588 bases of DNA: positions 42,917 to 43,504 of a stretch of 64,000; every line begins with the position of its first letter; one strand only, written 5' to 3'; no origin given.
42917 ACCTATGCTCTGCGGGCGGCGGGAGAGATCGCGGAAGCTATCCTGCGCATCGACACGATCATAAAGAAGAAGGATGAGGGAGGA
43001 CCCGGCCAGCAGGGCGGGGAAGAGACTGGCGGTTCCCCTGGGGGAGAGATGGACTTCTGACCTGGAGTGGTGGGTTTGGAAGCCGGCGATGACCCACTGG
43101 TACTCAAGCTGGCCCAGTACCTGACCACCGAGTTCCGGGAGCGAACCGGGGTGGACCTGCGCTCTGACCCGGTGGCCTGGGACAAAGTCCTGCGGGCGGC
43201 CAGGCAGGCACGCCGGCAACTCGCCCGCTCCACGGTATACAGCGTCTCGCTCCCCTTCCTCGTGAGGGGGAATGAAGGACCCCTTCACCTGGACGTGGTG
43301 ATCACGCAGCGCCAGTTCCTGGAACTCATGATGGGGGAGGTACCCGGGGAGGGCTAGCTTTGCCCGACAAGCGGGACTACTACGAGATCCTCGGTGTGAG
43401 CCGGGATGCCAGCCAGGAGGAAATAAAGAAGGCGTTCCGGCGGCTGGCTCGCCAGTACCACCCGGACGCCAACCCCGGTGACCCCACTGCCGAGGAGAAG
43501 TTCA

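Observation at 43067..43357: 96-aa Hsp70/DnaK-like remnant immediately upstream of dnaJ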

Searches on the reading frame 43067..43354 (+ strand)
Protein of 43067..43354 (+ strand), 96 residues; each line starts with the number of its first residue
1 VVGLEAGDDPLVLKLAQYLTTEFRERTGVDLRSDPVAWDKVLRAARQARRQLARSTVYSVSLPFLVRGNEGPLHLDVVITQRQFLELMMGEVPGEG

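Call 3: search_protein_families(library=pfam, proteins=[window:43067-43354:+], max_evalue=1)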
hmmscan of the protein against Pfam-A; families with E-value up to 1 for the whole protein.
window:43067-43354:+ (96 aa): 3 families
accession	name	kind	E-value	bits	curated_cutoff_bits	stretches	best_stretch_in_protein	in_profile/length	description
PF00012.26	HSP70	-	1.5e-09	37.1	20.6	1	14-89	229-303/599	Hsp70 protein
PF21834.1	DUF6894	-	0.055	14.1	24.1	1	23-54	12-43/69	Domain of unknown function (DUF6894)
PF13622.12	4HBT_3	-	0.069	13.8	24.3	1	42-79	21-55/83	Acyl-CoA thioesterase N-terminal domain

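Call 4: search_protein_families(library=ncbifam, proteins=[window:43067-43354:+], max_evalue=1)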
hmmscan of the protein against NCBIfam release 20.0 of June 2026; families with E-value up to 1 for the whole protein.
window:43067-43354:+ (96 aa): 4 families
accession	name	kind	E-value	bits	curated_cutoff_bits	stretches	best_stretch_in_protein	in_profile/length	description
NF001413.0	PRK00290.1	equivalog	3.3e-13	48.9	648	1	11-88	224-301/625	molecular chaperone DnaK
TIGR02350.1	prok_dnaK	equivalog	3.4e-12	45.5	822.55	1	11-88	223-300/596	molecular chaperone DnaK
NF009946.0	PRK13410.1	equivalog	3.5e-12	45.3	1019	1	14-88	230-304/669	molecular chaperone DnaK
NF009947.0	PRK13411.1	equivalog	3.5e-10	38.6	1002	1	11-88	226-303/662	molecular chaperone DnaK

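Call 5: search_solved_structures(query=window:43067-43354:+, max_evalue=10, show_alignments=3)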
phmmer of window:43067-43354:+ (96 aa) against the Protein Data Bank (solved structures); distinct sequences matched with E-value up to 10: 39.
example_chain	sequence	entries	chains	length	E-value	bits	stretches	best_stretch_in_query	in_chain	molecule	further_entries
2v7y_A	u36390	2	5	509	1.3e-11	47.8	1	9-88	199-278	CHAPERONE PROTEIN DNAK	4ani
5oow_A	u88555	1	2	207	6.4e-11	45.5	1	9-86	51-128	Chaperone protein DnaK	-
1dkg_D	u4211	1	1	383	1.6e-10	44.2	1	9-86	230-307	MOLECULAR CHAPERONE DNAK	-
7n46_A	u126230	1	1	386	1.7e-10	44.2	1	9-86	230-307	Chaperone protein DnaK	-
7rax_A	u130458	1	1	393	1.7e-10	44.2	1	9-86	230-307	Chaperone protein DnaK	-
6nhk_A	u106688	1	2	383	2.6e-10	43.6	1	14-86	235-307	Stress-70 protein, mitochondrial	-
4kbo_A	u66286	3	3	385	2.7e-10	43.6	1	14-86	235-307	Stress-70 protein, mitochondrial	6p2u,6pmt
7kru_B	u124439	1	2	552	2.9e-10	43.4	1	10-86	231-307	Chaperone protein DnaK fused with substrate peptide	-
7kzu_A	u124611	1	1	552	2.9e-10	43.4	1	10-86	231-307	Chaperone protein DnaK fused with substrate peptide,Chaperone protein DnaK fused with subs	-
7krv_B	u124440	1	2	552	3e-10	43.4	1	10-86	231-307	Chaperone protein DnaK fused with substrate peptide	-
4jn4_A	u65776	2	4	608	3.2e-10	43.3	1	10-86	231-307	Chaperone protein DnaK | Hsp70 CHAPERONE DnaK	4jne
2kho_A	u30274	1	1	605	3.2e-10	43.3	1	10-86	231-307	Heat shock protein 70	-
7krt_A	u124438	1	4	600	3.3e-10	43.2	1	10-86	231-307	Chaperone protein DnaK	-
7krw_C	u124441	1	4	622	3.3e-10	43.2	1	10-86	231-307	Chaperone protein DnaK fused with substrate peptide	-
4b9q_A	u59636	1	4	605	3.3e-10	43.2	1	10-86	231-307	CHAPERONE PROTEIN DNAK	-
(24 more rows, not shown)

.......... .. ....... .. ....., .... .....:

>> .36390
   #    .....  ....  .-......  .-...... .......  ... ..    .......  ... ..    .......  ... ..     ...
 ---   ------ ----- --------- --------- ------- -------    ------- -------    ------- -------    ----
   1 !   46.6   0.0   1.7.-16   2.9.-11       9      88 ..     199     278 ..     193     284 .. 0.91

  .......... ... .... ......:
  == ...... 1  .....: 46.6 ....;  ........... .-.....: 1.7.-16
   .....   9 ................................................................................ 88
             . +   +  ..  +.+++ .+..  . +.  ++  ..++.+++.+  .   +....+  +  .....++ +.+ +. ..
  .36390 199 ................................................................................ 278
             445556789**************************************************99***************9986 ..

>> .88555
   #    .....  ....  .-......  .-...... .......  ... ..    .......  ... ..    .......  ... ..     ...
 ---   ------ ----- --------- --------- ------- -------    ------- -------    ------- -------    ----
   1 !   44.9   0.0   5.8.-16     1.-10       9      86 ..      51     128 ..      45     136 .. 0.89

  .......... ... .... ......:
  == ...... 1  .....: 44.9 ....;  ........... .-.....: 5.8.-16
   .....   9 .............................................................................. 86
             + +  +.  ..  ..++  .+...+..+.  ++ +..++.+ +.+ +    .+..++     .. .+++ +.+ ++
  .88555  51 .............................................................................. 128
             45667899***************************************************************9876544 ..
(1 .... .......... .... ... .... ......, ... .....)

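Call 6: find_homologous_proteins(query=window:43067-43354:+, max_evalue=0.001)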
Query window:43067-43354:+ (96 aa): 7 proteins with E <= 0.001 among 17 candidates.
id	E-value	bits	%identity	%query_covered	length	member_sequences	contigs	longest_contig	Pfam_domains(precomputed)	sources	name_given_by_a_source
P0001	2.6e-52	192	98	97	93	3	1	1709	PF00012.27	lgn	-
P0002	1.3e-45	171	88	96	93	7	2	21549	PF00012.27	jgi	-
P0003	6.1e-42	159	84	96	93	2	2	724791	PF00012.27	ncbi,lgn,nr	ncbi:MAG: Hsp70 family protein [Bacillota bacterium]|nr:Hsp70 family protein [Bacillota bacterium]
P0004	1.4e-41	158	78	97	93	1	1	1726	PF00012.27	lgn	-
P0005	3.4e-40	154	79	95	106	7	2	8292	PF00012.27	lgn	-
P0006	1.7e-38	148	76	96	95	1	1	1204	PF00012.27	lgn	-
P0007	1.7e-26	110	62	89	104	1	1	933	PF00012.27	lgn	-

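Call 12: find_encoding_contigs(protein=P0003, flank=10000, max_places=3)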
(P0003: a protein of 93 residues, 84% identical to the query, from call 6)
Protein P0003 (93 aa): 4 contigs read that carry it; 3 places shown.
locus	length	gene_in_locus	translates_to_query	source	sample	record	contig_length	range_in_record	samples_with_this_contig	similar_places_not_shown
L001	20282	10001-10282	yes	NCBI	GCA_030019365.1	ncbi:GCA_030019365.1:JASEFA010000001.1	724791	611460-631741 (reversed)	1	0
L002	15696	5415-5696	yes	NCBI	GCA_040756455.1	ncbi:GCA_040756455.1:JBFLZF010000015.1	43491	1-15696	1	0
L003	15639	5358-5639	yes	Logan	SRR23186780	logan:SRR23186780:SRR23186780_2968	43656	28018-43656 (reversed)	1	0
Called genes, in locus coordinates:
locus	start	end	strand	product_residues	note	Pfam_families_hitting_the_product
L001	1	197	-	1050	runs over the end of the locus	PF02811:PHP, PF07733:DNA_pol3_alpha, PF17657:DNA_pol3_finger, PF14579:HHH_6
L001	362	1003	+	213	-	PF00571:CBS, PF22190:TTHA0829-like_ACT, PF01842:ACT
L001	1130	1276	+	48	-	-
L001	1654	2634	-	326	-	PF00056:Ldh_1_N, PF02866:Ldh_1_C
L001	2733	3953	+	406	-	PF04015:DUF362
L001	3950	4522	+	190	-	-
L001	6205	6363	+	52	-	PF13237:Fer4_10, PF14697:Fer4_21, PF12838:Fer4_7, PF13187:Fer4_9, PF00037:Fer4, PF12837:Fer4_6, PF12797:Fer4_2 (weak), PF12800:Fer4_4 (weak), +3 more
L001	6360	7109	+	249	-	PF27030:AbpE_bact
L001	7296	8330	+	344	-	PF01628:HrcA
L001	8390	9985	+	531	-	PF00118:Cpn60_TCP1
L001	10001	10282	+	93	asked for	PF00012:HSP70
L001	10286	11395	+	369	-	PF00226:DnaJ, PF01556:DnaJ_C, PF00684:DnaJ_CXXCXGXG, PF27439:DnaJ_C_2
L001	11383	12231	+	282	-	PF04452:Methyltrans_RNA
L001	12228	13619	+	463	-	PF00919:UPF0004, PF04055:Radical_SAM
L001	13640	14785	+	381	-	PF01820:Dala_Dala_lig_N, PF02222:ATP-grasp, PF02786:CPSase_L_D2 (weak), PF07478:Dala_Dala_lig_C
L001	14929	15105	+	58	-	PF01165:Ribosomal_S21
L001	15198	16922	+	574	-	PF20250:FapA_N, PF03961:FapA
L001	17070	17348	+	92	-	PF07873:YabP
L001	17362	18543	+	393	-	PF06898:YqfD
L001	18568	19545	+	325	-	PF02562:PhoH, PF13245:AAA_19 (weak), PF13604:AAA_30 (weak)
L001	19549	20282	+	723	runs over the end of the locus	PF07697:7TMR-HDED, PF07698:7TM-7TMR_HD, PF01966:HD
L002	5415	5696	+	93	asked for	PF00012:HSP70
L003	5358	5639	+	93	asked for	PF00012:HSP70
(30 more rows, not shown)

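Call 16: find_encoding_contigs(protein=P0007, flank=10000, max_places=3)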
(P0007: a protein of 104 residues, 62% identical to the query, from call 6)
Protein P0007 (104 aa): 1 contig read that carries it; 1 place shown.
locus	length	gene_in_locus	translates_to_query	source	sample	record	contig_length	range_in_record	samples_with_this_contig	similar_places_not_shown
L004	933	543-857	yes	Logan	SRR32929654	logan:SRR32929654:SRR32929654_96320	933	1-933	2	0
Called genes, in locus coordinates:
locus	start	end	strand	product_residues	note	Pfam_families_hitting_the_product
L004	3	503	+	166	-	?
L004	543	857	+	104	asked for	PF00012:HSP70 (weak)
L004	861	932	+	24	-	?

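Call 17: find_encoding_contigs(protein=P0005, flank=10000, max_places=3)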
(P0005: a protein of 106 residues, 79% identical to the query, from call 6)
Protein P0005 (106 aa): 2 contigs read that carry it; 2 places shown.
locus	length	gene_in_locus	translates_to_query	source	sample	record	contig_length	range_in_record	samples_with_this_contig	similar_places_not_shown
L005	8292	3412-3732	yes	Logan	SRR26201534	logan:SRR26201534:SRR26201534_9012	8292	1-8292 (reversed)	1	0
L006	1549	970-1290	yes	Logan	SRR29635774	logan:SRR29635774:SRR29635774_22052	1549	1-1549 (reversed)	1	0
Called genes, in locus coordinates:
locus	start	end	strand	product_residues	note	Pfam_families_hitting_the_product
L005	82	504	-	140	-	PF18902:DUF5658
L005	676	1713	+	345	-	PF01628:HrcA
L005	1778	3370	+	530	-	PF00118:Cpn60_TCP1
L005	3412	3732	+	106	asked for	PF00012:HSP70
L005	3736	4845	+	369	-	PF00226:DnaJ, PF01556:DnaJ_C, PF00684:DnaJ_CXXCXGXG, PF27439:DnaJ_C_2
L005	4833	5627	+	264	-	PF04452:Methyltrans_RNA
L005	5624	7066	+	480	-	PF00919:UPF0004, PF04055:Radical_SAM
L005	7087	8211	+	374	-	PF01820:Dala_Dala_lig_N, PF02222:ATP-grasp, PF02786:CPSase_L_D2 (weak), PF07478:Dala_Dala_lig_C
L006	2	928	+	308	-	?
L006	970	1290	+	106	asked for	PF00012:HSP70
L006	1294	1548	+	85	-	?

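Call 18: find_encoding_contigs(protein=P0002, flank=10000, max_places=3)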
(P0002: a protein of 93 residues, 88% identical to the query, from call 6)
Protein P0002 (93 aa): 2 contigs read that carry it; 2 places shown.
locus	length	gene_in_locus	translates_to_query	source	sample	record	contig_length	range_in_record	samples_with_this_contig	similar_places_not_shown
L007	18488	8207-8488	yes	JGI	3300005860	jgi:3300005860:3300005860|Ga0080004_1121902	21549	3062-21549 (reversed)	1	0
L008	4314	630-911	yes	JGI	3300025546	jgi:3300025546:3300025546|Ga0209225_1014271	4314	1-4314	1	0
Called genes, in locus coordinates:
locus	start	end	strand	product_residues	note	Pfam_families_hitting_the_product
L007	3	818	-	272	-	?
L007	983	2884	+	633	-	PF00571:CBS, PF22190:TTHA0829-like_ACT, PF01842:ACT, PF04015:DUF362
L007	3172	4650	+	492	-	PF01837:HcyBio, PF13183:Fer4_8 (faint), PF13187:Fer4_9 (faint), PF12797:Fer4_2 (faint), PF12838:Fer4_7, PF13237:Fer4_10 (weak), PF00037:Fer4, PF12837:Fer4_6 (weak), +2 more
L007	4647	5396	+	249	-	PF27030:AbpE_bact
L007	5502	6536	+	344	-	PF01628:HrcA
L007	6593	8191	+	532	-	PF00118:Cpn60_TCP1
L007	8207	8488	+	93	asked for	PF00012:HSP70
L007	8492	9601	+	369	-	PF00226:DnaJ, PF01556:DnaJ_C, PF00684:DnaJ_CXXCXGXG, PF27439:DnaJ_C_2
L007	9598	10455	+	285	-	PF04452:Methyltrans_RNA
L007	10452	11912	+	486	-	PF00919:UPF0004, PF04055:Radical_SAM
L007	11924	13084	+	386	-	PF01820:Dala_Dala_lig_N, PF02222:ATP-grasp, PF02786:CPSase_L_D2 (weak), PF07478:Dala_Dala_lig_C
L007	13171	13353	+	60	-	PF01165:Ribosomal_S21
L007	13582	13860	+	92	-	PF07873:YabP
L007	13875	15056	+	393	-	PF06898:YqfD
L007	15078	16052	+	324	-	PF02562:PhoH, PF13245:AAA_19 (weak), PF13604:AAA_30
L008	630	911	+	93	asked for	PF00012:HSP70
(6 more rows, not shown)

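Call 19: find_encoding_contigs(protein=P0004, flank=10000, max_places=2)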
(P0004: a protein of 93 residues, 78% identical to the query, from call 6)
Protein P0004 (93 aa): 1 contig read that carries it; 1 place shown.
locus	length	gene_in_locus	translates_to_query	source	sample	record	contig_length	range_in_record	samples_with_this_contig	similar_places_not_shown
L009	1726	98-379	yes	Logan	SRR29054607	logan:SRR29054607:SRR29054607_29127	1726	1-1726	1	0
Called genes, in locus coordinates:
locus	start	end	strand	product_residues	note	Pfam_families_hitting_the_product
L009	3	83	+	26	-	?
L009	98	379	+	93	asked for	PF00012:HSP70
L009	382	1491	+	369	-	PF00226:DnaJ, PF01556:DnaJ_C, PF27659:CHP02642 (faint), PF00684:DnaJ_CXXCXGXG, PF27439:DnaJ_C_2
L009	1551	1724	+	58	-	?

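Call 20: find_encoding_contigs(protein=P0006, flank=10000, max_places=2)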
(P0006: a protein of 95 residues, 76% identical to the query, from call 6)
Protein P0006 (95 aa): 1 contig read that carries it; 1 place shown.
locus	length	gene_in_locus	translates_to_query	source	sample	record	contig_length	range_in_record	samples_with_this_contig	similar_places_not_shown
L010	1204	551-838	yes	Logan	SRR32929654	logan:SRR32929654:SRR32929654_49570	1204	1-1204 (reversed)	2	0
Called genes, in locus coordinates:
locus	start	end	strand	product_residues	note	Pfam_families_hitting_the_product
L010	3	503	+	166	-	?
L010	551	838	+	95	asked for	PF00012:HSP70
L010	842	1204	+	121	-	?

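Call 27: predict_structure(alignment_id=A1)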
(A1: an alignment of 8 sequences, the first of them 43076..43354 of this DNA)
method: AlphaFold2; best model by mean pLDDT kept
length: 93 residues; sequences in the alignment: 8
mean_pLDDT: 82.5   pTM: 0.73
mean pLDDT of the five models: 82.5, 81.2, 78.8, 78.4, 75.3
residues with pLDDT >= 90: 14; 70-90: 69; 50-70: 5; < 50: 5
segments of 3 or more residues with pLDDT < 50: 1-3
pLDDT, mean of each block of 10 residues (from residue 1): 67 90 86 89 89 87 80 88 78 49
secondary structure, 60 per line:
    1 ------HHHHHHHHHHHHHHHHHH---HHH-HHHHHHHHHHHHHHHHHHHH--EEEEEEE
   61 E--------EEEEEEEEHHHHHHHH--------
elements in order: H7-24 H32-51 E54-61 E70-77 H78-85

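Call 32: search_protein_representatives(alignment_id=A1)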
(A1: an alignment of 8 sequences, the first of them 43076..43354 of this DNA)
Query: 8 sequences, 93 profile positions. Proteins with E-value up to 0.001 (for the whole library): 1563; up to 1e-10: 50; up to 1e-30: 1. The best 150 are listed.
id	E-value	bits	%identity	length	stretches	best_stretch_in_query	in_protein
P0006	2.7e-48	178.0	-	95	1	2-93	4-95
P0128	2.7e-30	120.3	-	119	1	4-88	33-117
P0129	6.6e-26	106.2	-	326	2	5-84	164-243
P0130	4.2e-18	81.2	-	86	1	5-81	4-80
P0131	1.2e-16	76.6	-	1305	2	6-87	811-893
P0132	2.9e-16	75.3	-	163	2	12-86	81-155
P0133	3.8e-15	71.8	-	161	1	4-85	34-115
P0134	6.1e-15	71.1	-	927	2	6-81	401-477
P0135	1.4e-14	70.0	-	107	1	6-81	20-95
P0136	1.9e-13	66.3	-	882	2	5-84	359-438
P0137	3.6e-13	65.4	-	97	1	11-87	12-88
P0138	1.3e-12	63.7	-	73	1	6-74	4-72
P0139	1.3e-12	63.6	-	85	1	10-87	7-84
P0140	2.7e-12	62.6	-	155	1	4-85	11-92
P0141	2.8e-12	62.6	-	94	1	11-80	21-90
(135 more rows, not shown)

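Call 35: fold_search(model_id=the predicted structure, library=pdb)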
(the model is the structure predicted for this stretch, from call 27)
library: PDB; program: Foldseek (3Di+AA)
matches with E <= 10: 633; with E <= 0.001: 86
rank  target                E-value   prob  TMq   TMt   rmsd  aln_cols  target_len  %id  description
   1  5oow_A                2.4e-06  1.00  0.79  0.42   1.5        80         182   30  Crystal structure of lobe II from the nucleotide binding domain of DnaK in complex with AMPPCP (released 2018-04-25)
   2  9blu_A                3.5e-06  1.00  0.80  0.15   1.4        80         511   32  Structure of the human mitochondrial Hsp70 (mortalin; R126W mutant) missing SBD-a lid bound to nucleotide exchange fac (released 2025-01-15)
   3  7rax                  3.7e-06  1.00  0.80  0.20   1.4        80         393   30  ATP-binding state of the nucleotide-binding domain of Hsp70 DnaK mutant T199A (released 2023-07-05)
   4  6w6e_I                4.2e-06  1.00  0.80  0.22   1.3        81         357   27  The Mycobacterium tuberculosis ClpB disaggregase hexamer structure with a locally refined ClpB middle domain and a Dna (released 2021-05-26)
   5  9bls_A                4.2e-06  1.00  0.80  0.13   1.4        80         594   32  Structure of the human mitochondrial Hsp70 (mortalin; R126W mutant) bound to nucleotide exchange factor GrpEL1 (WT) (released 2025-01-15)
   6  7krv_A                4.8e-06  1.00  0.80  0.15   1.4        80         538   30  Stimulating state of disulfide-bridged Hsp70 DnaK (released 2021-09-15)
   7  6p2u                  5.1e-06  1.00  0.79  0.20   1.4        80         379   32  Structure of Mortalin-NBD with N6-propargyladenosine-5'-diphosphate (released 2019-06-19)
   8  7n46                  5.1e-06  1.00  0.80  0.20   1.4        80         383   30  ADP-binding state of the nucleotide-binding domain of Hsp70 DnaK (released 2023-07-05)
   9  1dkg_D                5.1e-06  1.00  0.80  0.21   1.9        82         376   30  CRYSTAL STRUCTURE OF THE NUCLEOTIDE EXCHANGE FACTOR GRPE BOUND TO THE ATPASE DOMAIN OF THE MOLECULAR CHAPERONE DNAK (released 1997-08-20)
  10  5oow_B                5.5e-06  1.00  0.79  0.42   1.4        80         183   30  Crystal structure of lobe II from the nucleotide binding domain of DnaK in complex with AMPPCP (released 2018-04-25)
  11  7kzu                  5.8e-06  1.00  0.80  0.15   1.5        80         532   30  Quasi-intermediate state (Q) of a truncated Hsp70 DnaK fused with a substrate peptide (released 2021-05-12)
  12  4rtf                  6.2e-06  1.00  0.82  0.23   1.7        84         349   28  Crystal structure of molecular chaperone DnaK from Mycobacterium tuberculosis H37Rv (released 2014-12-10)
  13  2v7y                  7.0e-06  1.00  0.80  0.16   1.8        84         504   34  Crystal structure of the molecular chaperone DnaK from Geobacillus kaustophilus HTA426 in post-ATP hydrolysis state (released 2008-04-08)
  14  7kru_A                7.5e-06  1.00  0.80  0.15   1.4        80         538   30  Stimulating state of a truncated Hsp70 DnaK fused with a substrate peptide (released 2021-09-15)
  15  7kru_B                8.5e-06  1.00  0.79  0.14   1.4        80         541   30  Stimulating state of a truncated Hsp70 DnaK fused with a substrate peptide (released 2021-09-15)
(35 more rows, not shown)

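Call 43: search_protein_families(library=pfam, proteins=[P0129, P0131, P0134, P0136, P0132, P0135, P0130], max_evalue=0.001)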
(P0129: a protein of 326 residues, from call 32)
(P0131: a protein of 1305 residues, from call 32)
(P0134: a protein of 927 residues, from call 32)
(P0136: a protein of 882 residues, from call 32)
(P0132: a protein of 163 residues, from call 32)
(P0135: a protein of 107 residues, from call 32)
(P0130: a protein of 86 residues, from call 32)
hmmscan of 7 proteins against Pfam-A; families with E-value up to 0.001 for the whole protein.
P0129 (326 aa): 4 families
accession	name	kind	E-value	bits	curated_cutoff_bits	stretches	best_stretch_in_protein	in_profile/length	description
PF00012.26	HSP70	-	9.1e-39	133.6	20.6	2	154-245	213-303/599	Hsp70 protein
PF13676.11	TIR_2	-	1.4e-23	84.1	28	1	4-120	1-121/122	TIR domain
PF08937.16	ThsB_TIR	-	5e-07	30.5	21.2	1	5-81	1-87/100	Thoeris protein ThsB, TIR-like domain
PF01582.25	TIR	-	3.4e-05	24.1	21.3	1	3-77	3-80/179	TIR domain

P0131 (1305 aa): 3 families
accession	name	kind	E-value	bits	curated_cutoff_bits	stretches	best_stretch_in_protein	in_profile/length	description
PF00012.26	HSP70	-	1.5e-24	86.6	20.6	2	810-888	223-299/599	Hsp70 protein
PF18998.6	Flg_new_2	-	1e-13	51.5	23.6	1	704-759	14-66/73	Divergent InlB B-repeat domain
PF09603.15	Fib_succ_major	-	7.3e-07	30.1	33.9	1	1143-1302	50-186/187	Fibrobacter succinogenes major domain (Fib_succ_major)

P0134 (927 aa): 2 families
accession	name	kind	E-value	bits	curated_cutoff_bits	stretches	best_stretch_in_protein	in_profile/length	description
PF00012.26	HSP70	-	6.4e-12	44.9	20.6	1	404-479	226-300/599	Hsp70 protein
PF16697.10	Yop-YscD_cpl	-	3.7e-06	27.6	33.2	1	14-89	12-88/94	Inner membrane component of T3SS, cytoplasmic domain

P0136 (882 aa): 2 families
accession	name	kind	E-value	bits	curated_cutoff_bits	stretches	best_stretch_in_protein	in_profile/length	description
PF00012.26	HSP70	-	1.1e-13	50.7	20.6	1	362-437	226-300/599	Hsp70 protein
PF16697.10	Yop-YscD_cpl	-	2.9e-06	27.9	33.2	1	22-93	18-90/94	Inner membrane component of T3SS, cytoplasmic domain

P0132 (163 aa): 2 families
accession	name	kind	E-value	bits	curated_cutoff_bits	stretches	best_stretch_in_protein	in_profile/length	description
PF00012.26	HSP70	-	5.6e-43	147.5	20.6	2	80-156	229-304/599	Hsp70 protein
PF03705.20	CheR_N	-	0.00021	21.3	27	0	84-106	5-27/53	CheR methyltransferase, all-alpha domain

P0135 (107 aa): 1 family
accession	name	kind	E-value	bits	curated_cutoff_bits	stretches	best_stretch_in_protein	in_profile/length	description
PF00012.26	HSP70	-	2e-08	33.4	20.6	1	24-98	228-301/599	Hsp70 protein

P0130 (86 aa): 1 family
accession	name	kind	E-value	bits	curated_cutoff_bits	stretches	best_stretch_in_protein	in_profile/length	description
PF00012.26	HSP70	-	5.2e-06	25.4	20.6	1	6-83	225-301/599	Hsp70 protein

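Call 46: find_encoding_contigs(protein=P0135, flank=6000, max_places=2)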
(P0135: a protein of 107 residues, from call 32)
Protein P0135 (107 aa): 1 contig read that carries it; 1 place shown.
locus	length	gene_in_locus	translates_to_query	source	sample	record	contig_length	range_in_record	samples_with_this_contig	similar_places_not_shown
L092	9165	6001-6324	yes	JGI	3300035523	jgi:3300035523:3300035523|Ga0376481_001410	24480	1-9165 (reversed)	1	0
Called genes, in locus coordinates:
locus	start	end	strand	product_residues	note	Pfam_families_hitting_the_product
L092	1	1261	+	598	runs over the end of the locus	PF00009:GTP_EFTU, PF22042:EF-G_D2 (weak), PF03144:GTP_EFTU_D2, PF00679:EFG_C, PF06421:LepA_C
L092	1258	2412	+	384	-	PF04055:Radical_SAM, PF06969:HemN_C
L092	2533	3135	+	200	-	-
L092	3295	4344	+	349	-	PF01628:HrcA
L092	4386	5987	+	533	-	PF00118:Cpn60_TCP1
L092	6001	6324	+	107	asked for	PF00012:HSP70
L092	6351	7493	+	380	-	PF00226:DnaJ, PF01556:DnaJ_C, PF00684:DnaJ_CXXCXGXG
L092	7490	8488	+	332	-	PF06325:PrmA, PF05175:MTS, PF13847:Methyltransf_31 (weak), PF08241:Methyltransf_11, PF13649:Methyltransf_25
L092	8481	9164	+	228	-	?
